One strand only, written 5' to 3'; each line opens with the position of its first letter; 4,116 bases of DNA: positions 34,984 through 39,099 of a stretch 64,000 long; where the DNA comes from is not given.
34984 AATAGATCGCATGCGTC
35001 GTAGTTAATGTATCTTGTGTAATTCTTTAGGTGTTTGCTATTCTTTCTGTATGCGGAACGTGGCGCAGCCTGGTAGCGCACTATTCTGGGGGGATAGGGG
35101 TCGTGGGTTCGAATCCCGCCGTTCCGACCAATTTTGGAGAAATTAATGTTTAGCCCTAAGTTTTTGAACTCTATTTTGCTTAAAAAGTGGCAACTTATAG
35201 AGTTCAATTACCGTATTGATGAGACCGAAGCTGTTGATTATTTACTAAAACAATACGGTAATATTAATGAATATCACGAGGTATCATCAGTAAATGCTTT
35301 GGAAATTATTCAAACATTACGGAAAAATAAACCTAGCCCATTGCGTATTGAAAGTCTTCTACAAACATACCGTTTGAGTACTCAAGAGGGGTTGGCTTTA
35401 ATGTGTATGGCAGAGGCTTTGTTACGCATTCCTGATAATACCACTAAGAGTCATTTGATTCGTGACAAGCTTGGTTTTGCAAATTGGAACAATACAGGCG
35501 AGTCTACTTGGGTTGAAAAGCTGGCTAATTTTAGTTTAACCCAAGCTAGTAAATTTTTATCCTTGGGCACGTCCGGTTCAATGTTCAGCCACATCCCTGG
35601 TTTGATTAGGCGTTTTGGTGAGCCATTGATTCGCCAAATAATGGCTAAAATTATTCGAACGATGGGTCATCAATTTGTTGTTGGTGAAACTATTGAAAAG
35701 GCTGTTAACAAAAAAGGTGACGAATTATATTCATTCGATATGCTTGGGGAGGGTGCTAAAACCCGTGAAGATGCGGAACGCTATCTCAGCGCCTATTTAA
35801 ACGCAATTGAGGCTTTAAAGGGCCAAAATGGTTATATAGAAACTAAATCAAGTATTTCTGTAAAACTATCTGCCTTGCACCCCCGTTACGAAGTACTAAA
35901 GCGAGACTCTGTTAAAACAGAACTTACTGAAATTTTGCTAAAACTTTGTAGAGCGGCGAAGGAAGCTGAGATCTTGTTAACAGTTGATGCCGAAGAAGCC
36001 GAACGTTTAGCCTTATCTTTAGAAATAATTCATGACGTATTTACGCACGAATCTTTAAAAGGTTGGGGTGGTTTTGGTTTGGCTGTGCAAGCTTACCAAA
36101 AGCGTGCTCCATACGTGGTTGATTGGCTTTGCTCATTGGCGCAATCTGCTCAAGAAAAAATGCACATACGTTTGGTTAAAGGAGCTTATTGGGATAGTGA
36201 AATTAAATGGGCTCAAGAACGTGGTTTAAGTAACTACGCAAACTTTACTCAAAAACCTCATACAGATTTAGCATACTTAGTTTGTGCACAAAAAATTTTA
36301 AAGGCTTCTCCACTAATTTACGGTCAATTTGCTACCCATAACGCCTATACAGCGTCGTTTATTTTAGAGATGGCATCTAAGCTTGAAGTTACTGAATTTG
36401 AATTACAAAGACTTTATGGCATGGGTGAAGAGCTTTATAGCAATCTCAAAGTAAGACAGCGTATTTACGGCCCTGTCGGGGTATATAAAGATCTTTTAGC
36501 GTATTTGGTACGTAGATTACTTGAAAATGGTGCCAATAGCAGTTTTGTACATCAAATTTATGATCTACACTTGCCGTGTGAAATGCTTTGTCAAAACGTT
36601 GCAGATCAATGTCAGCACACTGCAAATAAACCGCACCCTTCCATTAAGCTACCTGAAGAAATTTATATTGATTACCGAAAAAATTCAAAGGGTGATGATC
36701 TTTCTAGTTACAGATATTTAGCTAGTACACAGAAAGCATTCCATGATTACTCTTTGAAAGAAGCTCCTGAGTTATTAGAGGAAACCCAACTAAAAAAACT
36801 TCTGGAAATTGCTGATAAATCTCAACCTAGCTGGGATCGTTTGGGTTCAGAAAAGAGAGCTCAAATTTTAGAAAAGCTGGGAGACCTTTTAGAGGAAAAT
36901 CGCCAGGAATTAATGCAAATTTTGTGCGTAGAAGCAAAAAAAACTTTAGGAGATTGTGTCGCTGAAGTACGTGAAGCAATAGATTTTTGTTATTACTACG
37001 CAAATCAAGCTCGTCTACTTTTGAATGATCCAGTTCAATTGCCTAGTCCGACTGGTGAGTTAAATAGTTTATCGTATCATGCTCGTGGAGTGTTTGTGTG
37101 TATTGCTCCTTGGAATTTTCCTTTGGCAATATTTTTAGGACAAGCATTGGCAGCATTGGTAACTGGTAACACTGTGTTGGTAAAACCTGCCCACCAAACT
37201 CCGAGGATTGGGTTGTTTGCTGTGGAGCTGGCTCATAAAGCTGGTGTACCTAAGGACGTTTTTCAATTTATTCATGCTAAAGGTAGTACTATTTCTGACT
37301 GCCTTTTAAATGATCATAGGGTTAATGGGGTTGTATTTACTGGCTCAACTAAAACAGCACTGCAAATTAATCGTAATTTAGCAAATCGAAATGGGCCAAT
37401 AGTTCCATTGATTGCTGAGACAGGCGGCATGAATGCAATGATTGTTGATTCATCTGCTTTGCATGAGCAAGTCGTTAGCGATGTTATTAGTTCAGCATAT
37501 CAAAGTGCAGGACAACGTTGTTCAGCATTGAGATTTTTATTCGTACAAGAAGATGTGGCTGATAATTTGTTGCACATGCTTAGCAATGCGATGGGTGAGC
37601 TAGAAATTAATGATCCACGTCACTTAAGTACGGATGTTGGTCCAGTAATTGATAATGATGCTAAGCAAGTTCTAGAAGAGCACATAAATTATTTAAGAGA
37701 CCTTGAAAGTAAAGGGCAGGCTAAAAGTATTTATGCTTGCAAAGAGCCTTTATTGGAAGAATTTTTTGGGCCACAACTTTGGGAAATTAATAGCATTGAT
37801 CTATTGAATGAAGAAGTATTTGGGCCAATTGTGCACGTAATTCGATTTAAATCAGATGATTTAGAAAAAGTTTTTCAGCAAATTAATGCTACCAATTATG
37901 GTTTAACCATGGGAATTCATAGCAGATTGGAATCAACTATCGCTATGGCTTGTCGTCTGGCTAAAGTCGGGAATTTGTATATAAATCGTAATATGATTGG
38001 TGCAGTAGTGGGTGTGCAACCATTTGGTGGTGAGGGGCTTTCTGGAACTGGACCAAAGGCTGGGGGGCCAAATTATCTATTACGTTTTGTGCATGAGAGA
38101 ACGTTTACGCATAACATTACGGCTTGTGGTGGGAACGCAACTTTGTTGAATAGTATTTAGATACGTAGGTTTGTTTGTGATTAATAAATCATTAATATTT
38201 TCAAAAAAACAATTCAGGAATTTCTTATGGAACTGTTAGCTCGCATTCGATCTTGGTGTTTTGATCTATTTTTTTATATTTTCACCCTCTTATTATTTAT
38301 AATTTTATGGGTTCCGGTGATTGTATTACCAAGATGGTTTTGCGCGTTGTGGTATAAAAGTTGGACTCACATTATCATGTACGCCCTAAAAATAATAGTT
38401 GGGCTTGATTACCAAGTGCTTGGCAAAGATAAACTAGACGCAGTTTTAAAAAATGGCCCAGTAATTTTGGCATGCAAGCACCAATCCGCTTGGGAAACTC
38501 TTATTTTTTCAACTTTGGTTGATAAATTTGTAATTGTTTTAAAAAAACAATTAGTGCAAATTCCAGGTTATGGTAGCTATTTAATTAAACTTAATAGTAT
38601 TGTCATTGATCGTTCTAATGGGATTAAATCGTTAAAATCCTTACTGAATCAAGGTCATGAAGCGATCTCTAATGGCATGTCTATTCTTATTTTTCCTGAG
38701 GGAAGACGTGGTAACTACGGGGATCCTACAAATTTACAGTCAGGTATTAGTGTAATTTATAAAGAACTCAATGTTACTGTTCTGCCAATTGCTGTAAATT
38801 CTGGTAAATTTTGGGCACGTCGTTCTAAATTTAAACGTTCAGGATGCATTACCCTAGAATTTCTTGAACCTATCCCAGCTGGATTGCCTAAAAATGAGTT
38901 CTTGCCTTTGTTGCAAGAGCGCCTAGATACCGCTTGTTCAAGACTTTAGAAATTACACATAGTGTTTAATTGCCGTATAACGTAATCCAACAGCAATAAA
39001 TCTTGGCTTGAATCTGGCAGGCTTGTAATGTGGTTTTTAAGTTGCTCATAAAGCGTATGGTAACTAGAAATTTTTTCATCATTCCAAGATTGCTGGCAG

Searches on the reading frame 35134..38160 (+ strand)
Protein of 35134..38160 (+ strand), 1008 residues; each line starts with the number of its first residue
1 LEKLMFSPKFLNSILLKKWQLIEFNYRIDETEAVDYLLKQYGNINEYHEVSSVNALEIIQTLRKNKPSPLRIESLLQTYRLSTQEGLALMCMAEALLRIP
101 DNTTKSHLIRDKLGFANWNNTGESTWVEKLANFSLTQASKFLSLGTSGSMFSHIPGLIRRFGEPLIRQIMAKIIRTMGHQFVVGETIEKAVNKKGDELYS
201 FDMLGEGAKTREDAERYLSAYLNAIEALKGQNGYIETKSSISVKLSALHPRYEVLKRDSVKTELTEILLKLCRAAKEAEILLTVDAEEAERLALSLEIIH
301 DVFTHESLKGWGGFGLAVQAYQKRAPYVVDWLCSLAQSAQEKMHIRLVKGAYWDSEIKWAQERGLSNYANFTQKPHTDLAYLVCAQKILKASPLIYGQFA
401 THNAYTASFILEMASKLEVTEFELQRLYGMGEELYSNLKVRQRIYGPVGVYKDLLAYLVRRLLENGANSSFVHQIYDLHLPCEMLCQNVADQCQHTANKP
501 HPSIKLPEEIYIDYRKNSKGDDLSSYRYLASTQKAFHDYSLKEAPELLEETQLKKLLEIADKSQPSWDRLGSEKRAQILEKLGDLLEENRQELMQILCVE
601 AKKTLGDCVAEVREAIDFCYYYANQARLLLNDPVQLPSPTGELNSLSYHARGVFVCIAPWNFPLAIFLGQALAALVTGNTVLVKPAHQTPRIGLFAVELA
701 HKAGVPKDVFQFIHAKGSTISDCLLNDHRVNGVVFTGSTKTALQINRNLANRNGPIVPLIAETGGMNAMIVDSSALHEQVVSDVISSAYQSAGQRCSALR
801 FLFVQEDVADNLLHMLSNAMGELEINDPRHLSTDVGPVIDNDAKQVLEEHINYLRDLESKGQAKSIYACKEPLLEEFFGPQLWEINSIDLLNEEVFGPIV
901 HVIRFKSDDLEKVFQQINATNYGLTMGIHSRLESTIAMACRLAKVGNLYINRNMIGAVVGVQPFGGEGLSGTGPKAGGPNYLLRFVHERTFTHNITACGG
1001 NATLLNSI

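Call 39: search_protein_families(library=pfam, proteins=[window:35134-38160:+], max_evalue=0.00001)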
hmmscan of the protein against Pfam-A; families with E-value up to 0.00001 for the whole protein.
window:35134-38160:+ (1008 aa): 3 families
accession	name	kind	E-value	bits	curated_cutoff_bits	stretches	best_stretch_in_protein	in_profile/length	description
PF00171.27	Aldedh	-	9.5e-102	341.3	23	1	549-988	27-458/461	Aldehyde dehydrogenase family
PF01619.24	Pro_dh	-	1.4e-86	291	27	1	193-474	10-278/278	Proline dehydrogenase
PF14850.11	Pro_dh-DNA_bdg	-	5.2e-29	101.4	27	1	72-181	2-112/112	DNA-binding domain of Proline dehydrogenase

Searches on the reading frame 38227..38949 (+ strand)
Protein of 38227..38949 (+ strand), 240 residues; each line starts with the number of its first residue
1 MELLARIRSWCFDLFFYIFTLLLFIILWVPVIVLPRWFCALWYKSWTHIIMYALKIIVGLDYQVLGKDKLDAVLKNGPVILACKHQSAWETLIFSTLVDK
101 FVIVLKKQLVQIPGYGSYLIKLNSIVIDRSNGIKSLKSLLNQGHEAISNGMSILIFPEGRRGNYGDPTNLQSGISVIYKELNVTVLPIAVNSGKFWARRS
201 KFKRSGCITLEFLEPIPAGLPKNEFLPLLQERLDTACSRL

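Call 39: search_protein_families(library=pfam, proteins=[window:38227-38949:+], max_evalue=0.00001)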
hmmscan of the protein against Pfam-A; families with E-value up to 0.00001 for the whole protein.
window:38227-38949:+ (240 aa): 1 family
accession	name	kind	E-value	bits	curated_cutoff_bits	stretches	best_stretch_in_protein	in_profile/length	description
PF01553.26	Acyltransferase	-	1.2e-16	61.1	23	1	71-190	8-131/132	Acyltransferase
